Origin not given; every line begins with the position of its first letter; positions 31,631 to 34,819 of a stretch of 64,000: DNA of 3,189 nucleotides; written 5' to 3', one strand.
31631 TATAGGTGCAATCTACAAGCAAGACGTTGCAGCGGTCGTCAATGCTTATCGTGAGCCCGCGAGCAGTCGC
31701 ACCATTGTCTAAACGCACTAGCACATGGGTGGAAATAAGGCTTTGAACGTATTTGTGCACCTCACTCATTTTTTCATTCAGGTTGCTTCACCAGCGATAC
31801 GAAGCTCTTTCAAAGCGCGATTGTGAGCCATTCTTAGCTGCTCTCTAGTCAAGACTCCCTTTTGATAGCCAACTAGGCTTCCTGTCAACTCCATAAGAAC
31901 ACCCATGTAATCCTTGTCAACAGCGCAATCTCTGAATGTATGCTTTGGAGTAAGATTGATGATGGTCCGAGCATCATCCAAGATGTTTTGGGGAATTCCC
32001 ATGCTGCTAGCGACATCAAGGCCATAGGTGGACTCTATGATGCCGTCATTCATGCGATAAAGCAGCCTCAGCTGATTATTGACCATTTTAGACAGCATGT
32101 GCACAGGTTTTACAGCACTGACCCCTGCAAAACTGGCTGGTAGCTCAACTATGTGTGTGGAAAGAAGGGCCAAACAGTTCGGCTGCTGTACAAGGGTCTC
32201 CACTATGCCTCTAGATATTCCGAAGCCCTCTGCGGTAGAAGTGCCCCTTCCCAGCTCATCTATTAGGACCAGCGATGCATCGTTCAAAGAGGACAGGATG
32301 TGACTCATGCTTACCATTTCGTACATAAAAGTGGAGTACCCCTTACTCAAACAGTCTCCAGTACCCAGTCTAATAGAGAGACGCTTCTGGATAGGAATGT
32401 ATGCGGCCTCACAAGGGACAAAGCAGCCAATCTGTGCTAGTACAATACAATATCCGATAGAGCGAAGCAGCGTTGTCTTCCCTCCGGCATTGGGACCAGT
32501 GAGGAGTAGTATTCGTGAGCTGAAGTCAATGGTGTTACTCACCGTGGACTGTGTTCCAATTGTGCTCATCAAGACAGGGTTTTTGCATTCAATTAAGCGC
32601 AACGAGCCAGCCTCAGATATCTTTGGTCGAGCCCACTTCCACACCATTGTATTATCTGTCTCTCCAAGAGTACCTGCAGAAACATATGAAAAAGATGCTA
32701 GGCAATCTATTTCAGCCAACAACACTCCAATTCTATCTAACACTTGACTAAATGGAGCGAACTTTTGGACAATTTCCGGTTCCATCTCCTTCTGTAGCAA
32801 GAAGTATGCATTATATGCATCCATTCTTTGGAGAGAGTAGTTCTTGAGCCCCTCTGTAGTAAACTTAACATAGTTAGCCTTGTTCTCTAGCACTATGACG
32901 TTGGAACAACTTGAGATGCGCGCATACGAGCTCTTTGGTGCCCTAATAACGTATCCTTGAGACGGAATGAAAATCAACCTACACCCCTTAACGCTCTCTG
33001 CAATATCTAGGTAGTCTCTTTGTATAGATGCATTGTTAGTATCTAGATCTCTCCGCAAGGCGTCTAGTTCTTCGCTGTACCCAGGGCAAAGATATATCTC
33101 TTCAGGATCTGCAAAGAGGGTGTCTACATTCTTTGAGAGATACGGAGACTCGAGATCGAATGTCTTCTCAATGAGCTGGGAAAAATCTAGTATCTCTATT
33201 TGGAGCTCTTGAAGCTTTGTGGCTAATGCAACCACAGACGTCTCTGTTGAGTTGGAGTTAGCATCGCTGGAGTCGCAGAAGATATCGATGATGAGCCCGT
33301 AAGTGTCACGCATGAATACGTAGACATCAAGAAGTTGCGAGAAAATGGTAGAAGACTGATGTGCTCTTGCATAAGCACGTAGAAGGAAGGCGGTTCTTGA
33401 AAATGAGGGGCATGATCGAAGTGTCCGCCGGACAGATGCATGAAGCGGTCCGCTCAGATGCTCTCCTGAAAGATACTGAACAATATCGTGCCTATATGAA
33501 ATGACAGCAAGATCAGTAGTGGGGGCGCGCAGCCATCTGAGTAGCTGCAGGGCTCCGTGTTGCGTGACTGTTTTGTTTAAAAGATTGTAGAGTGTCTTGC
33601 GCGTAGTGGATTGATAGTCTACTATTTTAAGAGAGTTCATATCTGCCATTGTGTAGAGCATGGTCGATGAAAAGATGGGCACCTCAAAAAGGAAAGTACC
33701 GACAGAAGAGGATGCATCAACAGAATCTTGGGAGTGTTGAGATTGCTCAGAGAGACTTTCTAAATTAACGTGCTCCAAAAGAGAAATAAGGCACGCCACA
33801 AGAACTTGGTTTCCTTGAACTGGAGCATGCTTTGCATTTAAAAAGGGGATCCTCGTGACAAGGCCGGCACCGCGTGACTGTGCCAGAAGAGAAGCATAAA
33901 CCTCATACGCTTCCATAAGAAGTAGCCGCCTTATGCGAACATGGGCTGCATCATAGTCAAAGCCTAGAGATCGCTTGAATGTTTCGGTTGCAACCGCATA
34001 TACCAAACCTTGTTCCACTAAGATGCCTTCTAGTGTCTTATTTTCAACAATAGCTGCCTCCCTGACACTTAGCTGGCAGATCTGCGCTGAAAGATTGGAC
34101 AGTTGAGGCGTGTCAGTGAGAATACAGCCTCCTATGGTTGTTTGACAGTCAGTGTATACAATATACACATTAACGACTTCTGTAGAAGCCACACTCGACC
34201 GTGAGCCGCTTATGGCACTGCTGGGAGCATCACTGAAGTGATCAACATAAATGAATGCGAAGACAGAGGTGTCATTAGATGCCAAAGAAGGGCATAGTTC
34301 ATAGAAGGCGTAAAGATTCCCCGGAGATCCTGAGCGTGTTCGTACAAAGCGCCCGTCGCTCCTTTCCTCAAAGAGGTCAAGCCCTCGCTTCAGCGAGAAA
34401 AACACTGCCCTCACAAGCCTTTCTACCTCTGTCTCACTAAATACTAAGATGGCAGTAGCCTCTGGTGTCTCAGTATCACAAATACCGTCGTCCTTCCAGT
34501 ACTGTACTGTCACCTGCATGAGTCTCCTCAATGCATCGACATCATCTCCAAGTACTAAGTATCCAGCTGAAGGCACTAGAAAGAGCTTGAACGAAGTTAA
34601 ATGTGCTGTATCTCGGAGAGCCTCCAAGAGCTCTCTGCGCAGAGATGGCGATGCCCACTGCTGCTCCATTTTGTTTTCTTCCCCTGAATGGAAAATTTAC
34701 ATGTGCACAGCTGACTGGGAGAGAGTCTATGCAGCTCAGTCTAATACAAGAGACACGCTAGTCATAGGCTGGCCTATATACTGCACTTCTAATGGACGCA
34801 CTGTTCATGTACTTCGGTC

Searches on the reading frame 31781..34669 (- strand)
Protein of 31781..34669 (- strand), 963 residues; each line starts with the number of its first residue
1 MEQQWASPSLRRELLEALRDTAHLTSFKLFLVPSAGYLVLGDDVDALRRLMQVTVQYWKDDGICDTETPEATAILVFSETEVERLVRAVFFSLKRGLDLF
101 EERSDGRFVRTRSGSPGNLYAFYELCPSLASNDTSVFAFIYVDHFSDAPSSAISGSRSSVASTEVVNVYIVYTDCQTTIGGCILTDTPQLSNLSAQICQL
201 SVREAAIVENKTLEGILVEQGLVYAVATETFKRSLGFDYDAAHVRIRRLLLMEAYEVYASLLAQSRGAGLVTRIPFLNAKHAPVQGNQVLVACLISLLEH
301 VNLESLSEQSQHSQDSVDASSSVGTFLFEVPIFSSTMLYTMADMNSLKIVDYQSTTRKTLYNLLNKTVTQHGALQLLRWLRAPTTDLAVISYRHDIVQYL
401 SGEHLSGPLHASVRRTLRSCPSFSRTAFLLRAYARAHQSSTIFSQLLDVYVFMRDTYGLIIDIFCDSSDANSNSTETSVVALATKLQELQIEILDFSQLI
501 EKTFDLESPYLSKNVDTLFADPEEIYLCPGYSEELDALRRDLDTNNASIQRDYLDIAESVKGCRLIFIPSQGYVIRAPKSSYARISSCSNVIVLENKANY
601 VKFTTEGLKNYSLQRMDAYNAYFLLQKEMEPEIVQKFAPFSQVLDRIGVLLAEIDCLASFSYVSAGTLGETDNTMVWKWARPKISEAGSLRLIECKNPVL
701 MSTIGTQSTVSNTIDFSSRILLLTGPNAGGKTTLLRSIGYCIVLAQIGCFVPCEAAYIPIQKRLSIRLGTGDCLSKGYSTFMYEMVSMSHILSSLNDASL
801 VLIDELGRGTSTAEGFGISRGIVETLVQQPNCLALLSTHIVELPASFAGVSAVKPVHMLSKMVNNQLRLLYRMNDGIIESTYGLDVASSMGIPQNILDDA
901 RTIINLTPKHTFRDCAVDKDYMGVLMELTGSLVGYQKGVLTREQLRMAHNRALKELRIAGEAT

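Call 53: search_protein_families(library=pfam, proteins=[window:31781-34669:-], max_evalue=0.0001)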
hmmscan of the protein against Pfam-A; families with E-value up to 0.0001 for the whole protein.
window:31781-34669:- (963 aa): 4 families
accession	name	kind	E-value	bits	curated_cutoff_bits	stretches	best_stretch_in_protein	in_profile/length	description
PF00488.27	MutS_V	-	2.2e-57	194.5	30.2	1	722-904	2-184/188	MutS domain V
PF05192.23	MutS_III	-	1.8e-19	71.3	34.1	1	345-661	4-194/194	MutS domain III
PF05190.23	MutS_IV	-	2.2e-07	31.5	22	1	530-612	1-83/92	MutS family domain IV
PF13476.12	AAA_23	-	2.1e-05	25.7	27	1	712-742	13-43/201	AAA domain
